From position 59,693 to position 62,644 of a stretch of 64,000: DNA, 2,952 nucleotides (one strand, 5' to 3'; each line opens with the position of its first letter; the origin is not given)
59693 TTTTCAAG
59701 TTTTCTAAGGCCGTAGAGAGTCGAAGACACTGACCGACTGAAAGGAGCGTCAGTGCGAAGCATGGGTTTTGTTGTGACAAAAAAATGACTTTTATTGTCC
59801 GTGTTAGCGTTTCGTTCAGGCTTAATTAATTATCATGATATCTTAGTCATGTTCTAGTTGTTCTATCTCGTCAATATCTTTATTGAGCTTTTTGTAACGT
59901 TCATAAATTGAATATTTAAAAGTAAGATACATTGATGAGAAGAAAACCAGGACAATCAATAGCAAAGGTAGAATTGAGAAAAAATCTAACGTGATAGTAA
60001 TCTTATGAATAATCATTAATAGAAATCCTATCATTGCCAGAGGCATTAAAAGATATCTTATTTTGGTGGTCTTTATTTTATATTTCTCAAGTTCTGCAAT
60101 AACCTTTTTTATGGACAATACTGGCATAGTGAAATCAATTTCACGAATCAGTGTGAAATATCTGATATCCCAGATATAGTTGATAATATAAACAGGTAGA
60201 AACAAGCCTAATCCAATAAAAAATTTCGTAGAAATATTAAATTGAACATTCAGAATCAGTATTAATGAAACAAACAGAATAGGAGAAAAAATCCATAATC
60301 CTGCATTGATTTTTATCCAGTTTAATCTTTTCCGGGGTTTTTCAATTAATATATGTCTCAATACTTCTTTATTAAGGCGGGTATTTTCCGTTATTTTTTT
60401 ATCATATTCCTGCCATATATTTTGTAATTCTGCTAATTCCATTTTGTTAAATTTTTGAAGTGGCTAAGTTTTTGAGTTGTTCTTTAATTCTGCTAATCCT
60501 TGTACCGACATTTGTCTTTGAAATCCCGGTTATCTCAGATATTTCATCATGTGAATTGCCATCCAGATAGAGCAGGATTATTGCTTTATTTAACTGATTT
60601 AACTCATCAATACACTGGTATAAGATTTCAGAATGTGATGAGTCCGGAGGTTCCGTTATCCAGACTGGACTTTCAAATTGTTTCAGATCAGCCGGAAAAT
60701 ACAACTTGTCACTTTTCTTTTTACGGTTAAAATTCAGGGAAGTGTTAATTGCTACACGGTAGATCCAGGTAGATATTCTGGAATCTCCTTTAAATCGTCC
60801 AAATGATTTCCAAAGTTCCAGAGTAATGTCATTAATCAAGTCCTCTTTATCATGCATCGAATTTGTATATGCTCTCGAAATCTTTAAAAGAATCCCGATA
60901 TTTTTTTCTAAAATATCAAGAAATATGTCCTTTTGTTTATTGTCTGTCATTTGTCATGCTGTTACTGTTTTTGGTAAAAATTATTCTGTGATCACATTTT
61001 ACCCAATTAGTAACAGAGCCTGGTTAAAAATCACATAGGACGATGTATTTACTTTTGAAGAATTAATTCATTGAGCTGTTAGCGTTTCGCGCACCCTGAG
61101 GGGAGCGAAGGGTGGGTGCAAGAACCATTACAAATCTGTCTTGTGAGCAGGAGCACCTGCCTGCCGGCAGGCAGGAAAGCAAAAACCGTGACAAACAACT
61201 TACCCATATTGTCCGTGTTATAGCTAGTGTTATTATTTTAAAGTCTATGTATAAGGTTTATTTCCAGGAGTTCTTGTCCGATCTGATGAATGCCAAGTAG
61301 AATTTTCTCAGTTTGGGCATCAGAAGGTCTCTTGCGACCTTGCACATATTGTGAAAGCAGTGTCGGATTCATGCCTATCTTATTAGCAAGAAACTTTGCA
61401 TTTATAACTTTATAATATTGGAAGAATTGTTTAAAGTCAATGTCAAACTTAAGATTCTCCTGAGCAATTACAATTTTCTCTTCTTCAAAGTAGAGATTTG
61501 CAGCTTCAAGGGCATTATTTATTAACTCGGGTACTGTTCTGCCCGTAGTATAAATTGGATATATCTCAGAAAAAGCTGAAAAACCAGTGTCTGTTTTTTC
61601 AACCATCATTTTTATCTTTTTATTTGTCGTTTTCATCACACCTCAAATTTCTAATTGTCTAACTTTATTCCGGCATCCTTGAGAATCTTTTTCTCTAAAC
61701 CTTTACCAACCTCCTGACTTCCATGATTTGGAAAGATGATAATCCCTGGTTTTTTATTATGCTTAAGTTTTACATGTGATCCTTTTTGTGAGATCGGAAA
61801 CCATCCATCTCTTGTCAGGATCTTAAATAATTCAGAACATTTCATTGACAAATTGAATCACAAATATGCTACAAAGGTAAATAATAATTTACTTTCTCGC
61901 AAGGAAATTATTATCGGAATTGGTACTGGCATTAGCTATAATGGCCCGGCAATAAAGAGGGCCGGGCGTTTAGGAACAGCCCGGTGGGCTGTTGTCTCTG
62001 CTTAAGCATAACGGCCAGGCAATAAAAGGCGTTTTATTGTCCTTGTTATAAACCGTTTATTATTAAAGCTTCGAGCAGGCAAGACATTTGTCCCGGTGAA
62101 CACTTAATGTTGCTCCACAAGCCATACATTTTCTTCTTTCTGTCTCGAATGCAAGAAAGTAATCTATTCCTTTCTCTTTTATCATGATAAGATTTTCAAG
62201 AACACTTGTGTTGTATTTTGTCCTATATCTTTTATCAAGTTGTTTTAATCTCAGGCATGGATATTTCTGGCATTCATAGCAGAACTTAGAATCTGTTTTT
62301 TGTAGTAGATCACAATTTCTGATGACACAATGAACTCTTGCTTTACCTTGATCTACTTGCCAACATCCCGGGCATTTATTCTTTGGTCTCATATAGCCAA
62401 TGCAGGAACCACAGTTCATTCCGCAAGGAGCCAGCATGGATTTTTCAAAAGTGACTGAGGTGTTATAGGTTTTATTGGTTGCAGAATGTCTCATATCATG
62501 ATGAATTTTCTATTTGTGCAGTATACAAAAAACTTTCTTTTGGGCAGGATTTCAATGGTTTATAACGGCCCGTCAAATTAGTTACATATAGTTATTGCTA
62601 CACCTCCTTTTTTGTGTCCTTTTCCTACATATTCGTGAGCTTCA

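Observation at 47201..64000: Integron-type gene-cassette array (23 co-oriented ORFs with attC-like palindromes), no integrase in the window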

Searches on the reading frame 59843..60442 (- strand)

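Call 9: search_protein_families(library=pfam, proteins=[window:59843-60442:-], max_evalue=0.01)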
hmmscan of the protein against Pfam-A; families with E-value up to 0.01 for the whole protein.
window:59843-60442:- (199 aa): 2 families
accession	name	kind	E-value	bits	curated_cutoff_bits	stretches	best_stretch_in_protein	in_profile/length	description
PF20990.2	DUF2207_C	-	0.0029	17.8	33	0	15-90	116-184/247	Predicted membrane protein (DUF2207) C-terminal domain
PF19497.4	DUF6032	-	0.0043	16.6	27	1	47-152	169-269/476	Family of unknown function (DUF6032)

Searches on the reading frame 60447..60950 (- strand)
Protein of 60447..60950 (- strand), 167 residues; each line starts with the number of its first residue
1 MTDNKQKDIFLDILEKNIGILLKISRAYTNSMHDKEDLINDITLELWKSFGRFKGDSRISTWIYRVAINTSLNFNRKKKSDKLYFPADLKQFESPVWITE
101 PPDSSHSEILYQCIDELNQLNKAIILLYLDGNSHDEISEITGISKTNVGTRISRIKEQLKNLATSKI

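Call 9: search_protein_families(library=pfam, proteins=[window:60447-60950:-], max_evalue=0.01)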
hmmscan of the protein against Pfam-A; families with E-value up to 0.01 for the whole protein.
window:60447-60950:- (167 aa): 3 families
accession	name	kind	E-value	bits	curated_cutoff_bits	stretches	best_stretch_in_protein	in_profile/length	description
PF08281.18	Sigma70_r4_2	-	1.2e-12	47.7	25.7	1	108-159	2-54/54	Sigma-70, region 4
PF04542.20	Sigma70_r2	-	5.2e-12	45.8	24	1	15-79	3-69/71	Sigma-70 region 2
PF04545.22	Sigma70_r4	-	0.0025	17.7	24.1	1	114-160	2-49/50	Sigma-70, region 4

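Call 32: find_encoding_contigs(protein=window:60447-60950:-, flank=10000, max_places=5)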
Protein window:60447-60950:- (167 aa): no gene with exactly this product is on record in the collection.

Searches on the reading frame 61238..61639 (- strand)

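Call 9: search_protein_families(library=pfam, proteins=[window:61238-61639:-], max_evalue=0.01)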
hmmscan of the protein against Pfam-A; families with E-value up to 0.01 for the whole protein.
window:61238-61639:- (133 aa): 0 families

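Call 69: search_protein_families(library=ncbifam, proteins=[window:61238-61639:-], max_evalue=0.001)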
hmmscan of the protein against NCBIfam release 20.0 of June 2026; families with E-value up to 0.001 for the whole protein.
window:61238-61639:- (133 aa): 0 families

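Call 70: search_protein_families(library=pfam, proteins=[window:61238-61639:-], max_evalue=0.05)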
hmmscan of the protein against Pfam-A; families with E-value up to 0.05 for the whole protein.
window:61238-61639:- (133 aa): 1 family
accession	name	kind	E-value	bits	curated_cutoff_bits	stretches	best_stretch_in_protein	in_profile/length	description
PF01381.28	HTH_3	-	0.046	14.2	23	0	82-107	13-38/55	Helix-turn-helix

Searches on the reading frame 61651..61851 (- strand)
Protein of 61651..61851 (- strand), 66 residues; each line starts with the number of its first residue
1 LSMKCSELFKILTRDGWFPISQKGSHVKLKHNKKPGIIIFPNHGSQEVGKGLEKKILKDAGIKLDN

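Call 69: search_protein_families(library=ncbifam, proteins=[window:61651-61851:-], max_evalue=0.001)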
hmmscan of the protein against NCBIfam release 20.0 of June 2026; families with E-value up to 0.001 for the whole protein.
window:61651-61851:- (66 aa): 0 families

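Call 70: search_protein_families(library=pfam, proteins=[window:61651-61851:-], max_evalue=0.05)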
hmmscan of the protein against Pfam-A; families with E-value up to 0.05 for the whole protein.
window:61651-61851:- (66 aa): 1 family
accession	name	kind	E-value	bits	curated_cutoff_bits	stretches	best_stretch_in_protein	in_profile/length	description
PF07927.17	HicA_toxin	-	7.5e-20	71.2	27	1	6-62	2-58/58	HicA toxin of bacterial toxin-antitoxin,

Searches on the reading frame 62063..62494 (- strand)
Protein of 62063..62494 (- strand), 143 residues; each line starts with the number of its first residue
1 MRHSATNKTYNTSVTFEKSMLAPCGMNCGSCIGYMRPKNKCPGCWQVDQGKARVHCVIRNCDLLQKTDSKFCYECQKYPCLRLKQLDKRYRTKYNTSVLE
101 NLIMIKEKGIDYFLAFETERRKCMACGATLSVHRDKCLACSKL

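Call 31: find_encoding_contigs(protein=window:62063-62494:-, flank=10000, max_places=5)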
Protein window:62063-62494:- (143 aa): no gene with exactly this product is on record in the collection.

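Call 69: search_protein_families(library=ncbifam, proteins=[window:62063-62494:-], max_evalue=0.001)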
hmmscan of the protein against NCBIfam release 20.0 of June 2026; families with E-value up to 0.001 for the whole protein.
window:62063-62494:- (143 aa): 0 families

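Call 70: search_protein_families(library=pfam, proteins=[window:62063-62494:-], max_evalue=0.05)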
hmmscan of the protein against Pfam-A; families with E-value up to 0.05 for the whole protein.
window:62063-62494:- (143 aa): 1 family
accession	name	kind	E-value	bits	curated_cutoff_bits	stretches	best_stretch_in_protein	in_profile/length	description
PF12675.12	DUF3795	-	1.5e-06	29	22.6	1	20-84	1-82/83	Protein of unknown function (DUF3795)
